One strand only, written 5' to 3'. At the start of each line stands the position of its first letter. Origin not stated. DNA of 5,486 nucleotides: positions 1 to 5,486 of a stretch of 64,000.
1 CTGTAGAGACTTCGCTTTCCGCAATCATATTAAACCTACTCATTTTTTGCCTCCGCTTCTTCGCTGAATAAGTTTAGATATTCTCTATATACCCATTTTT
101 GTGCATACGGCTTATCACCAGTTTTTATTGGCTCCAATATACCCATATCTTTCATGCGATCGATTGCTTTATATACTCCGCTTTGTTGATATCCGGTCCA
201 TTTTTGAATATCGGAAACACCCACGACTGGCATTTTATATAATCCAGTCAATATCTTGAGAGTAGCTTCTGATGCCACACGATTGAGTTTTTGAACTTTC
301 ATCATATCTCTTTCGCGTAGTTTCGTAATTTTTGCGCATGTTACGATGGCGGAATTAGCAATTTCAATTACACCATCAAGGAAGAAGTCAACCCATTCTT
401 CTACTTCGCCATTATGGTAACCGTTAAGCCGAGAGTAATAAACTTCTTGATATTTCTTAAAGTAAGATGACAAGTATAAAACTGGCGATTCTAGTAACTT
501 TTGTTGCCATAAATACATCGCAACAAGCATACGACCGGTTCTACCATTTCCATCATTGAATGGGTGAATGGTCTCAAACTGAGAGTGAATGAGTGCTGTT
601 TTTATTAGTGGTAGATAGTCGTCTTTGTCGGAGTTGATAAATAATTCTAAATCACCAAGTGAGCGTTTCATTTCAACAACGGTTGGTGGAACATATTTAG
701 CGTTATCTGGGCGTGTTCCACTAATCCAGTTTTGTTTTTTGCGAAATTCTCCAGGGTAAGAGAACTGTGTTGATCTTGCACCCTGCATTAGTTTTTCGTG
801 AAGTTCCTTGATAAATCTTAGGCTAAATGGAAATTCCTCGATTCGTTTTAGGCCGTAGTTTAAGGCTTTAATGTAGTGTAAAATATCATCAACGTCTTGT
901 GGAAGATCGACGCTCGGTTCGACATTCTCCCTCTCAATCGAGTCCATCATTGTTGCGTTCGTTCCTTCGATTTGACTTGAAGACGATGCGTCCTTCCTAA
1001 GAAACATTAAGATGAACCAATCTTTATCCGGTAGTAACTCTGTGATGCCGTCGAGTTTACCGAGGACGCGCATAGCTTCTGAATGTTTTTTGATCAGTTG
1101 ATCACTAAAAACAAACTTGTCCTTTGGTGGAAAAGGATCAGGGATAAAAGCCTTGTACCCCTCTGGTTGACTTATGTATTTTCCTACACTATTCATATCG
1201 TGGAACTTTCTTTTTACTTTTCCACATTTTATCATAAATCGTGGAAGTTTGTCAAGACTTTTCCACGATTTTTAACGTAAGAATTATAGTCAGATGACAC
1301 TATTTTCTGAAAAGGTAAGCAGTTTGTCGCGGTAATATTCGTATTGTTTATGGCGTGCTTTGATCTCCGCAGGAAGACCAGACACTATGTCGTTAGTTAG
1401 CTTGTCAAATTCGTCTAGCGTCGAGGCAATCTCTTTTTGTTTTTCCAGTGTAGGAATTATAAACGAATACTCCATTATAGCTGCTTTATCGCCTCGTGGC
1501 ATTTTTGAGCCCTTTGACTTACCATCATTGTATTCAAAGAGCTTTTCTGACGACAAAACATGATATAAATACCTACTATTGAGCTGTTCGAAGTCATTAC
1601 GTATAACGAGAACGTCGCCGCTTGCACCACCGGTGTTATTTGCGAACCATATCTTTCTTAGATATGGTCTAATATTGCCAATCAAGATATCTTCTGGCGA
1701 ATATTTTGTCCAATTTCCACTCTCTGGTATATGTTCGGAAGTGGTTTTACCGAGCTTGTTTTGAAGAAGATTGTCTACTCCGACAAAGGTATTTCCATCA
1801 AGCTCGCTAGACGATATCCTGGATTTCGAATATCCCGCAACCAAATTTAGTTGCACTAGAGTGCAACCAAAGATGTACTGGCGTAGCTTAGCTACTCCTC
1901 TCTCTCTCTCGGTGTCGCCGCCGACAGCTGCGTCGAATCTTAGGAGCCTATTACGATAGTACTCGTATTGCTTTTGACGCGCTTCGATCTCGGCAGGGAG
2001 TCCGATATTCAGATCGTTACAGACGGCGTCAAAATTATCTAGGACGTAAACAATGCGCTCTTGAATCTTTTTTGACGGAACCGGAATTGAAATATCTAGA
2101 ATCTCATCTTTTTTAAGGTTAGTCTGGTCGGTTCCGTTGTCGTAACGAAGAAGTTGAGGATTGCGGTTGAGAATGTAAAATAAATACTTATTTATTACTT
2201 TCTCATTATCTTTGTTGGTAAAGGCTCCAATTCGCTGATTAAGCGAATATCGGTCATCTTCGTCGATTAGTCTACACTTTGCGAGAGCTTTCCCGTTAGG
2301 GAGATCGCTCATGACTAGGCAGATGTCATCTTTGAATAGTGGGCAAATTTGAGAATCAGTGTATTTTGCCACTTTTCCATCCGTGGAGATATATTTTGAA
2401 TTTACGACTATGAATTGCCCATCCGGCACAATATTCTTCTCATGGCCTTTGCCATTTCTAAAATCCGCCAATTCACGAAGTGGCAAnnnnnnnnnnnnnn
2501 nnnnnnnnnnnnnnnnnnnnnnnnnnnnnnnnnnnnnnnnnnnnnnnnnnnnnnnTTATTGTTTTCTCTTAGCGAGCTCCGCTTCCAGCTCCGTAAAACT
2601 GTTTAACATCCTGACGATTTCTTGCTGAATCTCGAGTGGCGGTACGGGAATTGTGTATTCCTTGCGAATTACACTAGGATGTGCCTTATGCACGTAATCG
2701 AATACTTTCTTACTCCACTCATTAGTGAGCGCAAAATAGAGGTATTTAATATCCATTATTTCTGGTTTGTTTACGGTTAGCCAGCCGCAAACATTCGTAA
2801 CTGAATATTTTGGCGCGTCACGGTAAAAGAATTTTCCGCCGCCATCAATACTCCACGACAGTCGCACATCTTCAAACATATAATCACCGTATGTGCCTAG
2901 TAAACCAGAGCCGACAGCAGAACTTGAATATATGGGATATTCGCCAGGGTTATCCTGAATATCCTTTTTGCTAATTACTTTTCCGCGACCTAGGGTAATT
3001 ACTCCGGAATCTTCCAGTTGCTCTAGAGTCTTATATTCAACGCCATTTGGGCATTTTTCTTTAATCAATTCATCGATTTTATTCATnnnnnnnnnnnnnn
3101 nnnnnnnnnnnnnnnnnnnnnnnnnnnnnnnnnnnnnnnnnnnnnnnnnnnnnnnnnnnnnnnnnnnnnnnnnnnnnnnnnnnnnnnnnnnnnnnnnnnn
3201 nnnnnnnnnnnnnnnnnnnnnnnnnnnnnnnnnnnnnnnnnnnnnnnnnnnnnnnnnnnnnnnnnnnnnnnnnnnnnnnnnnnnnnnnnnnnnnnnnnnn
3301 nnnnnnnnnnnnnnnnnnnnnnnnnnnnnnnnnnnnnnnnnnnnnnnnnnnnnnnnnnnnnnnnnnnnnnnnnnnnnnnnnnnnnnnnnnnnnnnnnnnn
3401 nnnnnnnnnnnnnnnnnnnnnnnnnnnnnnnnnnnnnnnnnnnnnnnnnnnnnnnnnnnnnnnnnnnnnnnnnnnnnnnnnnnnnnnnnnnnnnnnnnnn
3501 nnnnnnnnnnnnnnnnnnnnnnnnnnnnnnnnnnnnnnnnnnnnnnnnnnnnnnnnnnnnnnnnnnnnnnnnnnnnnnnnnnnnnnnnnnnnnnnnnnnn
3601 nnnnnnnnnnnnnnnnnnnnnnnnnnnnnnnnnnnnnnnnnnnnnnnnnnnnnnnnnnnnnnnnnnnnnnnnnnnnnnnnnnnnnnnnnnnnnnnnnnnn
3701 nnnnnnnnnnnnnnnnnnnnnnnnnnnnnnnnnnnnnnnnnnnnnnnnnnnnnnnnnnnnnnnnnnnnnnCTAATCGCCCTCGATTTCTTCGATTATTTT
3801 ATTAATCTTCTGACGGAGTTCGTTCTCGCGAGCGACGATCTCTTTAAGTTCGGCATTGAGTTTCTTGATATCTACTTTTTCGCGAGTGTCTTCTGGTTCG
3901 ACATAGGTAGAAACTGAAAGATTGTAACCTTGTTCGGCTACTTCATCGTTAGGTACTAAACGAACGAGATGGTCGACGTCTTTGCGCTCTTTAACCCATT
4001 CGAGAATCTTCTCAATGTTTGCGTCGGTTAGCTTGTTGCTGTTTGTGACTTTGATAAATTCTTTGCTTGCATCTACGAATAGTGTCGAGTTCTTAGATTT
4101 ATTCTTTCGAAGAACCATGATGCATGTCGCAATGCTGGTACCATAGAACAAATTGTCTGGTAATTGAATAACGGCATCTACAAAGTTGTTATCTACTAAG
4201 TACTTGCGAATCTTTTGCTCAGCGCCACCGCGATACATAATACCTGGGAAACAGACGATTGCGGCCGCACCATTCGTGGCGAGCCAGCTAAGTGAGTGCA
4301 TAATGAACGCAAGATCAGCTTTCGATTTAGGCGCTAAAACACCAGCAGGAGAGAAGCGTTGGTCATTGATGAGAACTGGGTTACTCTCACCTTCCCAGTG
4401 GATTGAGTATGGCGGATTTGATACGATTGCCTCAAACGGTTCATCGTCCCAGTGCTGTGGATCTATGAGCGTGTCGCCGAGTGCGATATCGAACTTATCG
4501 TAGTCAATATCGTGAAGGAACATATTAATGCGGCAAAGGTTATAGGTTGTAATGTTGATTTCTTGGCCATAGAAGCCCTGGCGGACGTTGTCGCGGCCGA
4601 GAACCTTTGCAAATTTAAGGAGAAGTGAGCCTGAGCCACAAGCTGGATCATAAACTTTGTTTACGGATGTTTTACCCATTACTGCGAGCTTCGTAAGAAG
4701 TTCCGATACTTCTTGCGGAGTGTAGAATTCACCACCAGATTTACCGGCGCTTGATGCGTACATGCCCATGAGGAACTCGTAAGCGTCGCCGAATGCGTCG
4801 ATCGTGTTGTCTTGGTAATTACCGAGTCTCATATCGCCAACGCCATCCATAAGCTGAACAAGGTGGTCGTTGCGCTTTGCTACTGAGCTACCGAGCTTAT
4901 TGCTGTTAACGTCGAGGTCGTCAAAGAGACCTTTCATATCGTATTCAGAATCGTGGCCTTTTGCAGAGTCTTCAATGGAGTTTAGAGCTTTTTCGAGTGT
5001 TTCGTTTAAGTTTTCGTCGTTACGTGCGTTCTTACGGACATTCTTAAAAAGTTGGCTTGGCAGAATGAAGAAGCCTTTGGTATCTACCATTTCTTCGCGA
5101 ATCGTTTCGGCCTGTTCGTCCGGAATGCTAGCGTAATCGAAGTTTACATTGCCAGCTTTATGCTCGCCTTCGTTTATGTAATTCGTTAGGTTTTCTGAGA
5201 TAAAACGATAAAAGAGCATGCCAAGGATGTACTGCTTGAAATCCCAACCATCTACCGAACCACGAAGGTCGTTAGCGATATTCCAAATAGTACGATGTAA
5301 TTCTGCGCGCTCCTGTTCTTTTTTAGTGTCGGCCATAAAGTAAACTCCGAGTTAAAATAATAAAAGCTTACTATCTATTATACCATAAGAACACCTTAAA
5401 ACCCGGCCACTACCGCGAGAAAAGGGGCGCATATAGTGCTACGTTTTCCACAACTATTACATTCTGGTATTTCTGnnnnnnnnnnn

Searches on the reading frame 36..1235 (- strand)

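Call 19: search_protein_families(library=pfam, proteins=[window:36-1235:-], max_evalue=0.001)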
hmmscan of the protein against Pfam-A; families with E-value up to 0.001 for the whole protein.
window:36-1235:- (399 aa): 2 families
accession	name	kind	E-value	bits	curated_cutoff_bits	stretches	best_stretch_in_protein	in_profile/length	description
PF02661.23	Fic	-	4.9e-20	72.6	24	1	136-242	1-93/93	Fic/DOC family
PF13784.11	Fic_N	-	1.4e-19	70.3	26.7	1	49-129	2-81/82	Fic/DOC family N-terminal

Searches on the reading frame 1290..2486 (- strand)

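Call 19: search_protein_families(library=pfam, proteins=[window:1290-2486:-], max_evalue=0.001)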
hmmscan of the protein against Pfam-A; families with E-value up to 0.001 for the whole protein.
window:1290-2486:- (398 aa): 1 family
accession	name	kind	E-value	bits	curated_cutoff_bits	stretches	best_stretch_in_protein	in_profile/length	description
PF01420.25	Methylase_S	-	5.2e-32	111.8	22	2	3-169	9-168/168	Type I restriction modification DNA specificity domain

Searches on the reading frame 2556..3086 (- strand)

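Call 19: search_protein_families(library=pfam, proteins=[window:2556-3086:-], max_evalue=0.001)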
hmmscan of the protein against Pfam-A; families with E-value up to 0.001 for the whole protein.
window:2556-3086:- (176 aa): 1 family
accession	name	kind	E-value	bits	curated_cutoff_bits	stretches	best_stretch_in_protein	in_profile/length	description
PF01420.25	Methylase_S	-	5e-18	66.3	22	1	28-173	11-160/168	Type I restriction modification DNA specificity domain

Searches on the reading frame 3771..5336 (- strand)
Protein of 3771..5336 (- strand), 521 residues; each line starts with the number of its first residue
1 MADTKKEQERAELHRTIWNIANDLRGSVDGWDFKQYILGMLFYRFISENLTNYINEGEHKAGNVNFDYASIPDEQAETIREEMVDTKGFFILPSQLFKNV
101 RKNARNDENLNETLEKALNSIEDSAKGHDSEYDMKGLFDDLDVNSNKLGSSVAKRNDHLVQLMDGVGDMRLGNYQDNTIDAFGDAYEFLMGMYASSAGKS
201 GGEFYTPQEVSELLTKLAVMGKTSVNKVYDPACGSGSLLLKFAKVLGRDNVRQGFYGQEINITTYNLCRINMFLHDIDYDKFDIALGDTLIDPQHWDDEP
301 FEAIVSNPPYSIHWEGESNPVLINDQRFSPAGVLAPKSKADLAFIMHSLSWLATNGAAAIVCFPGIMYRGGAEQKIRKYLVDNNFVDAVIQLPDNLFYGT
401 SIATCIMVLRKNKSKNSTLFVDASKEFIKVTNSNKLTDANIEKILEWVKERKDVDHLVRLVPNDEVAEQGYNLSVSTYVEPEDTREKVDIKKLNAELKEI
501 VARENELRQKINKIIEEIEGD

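Call 19: search_protein_families(library=pfam, proteins=[window:3771-5336:-], max_evalue=0.001)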
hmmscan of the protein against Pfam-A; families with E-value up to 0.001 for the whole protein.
window:3771-5336:- (521 aa): 3 families
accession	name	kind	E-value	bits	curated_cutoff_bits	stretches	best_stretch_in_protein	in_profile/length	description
PF02384.22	N6_Mtase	-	2.3e-115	385.6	20.4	1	178-486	2-310/311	N-6 DNA Methylase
PF12161.14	HsdM_N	-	5.6e-23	82.5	24.5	1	13-164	1-133/135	HsdM N-terminal domain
PF07669.17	Eco57I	-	8.8e-05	23.1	25.3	1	283-394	51-168/171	Eco57I restriction-modification methylase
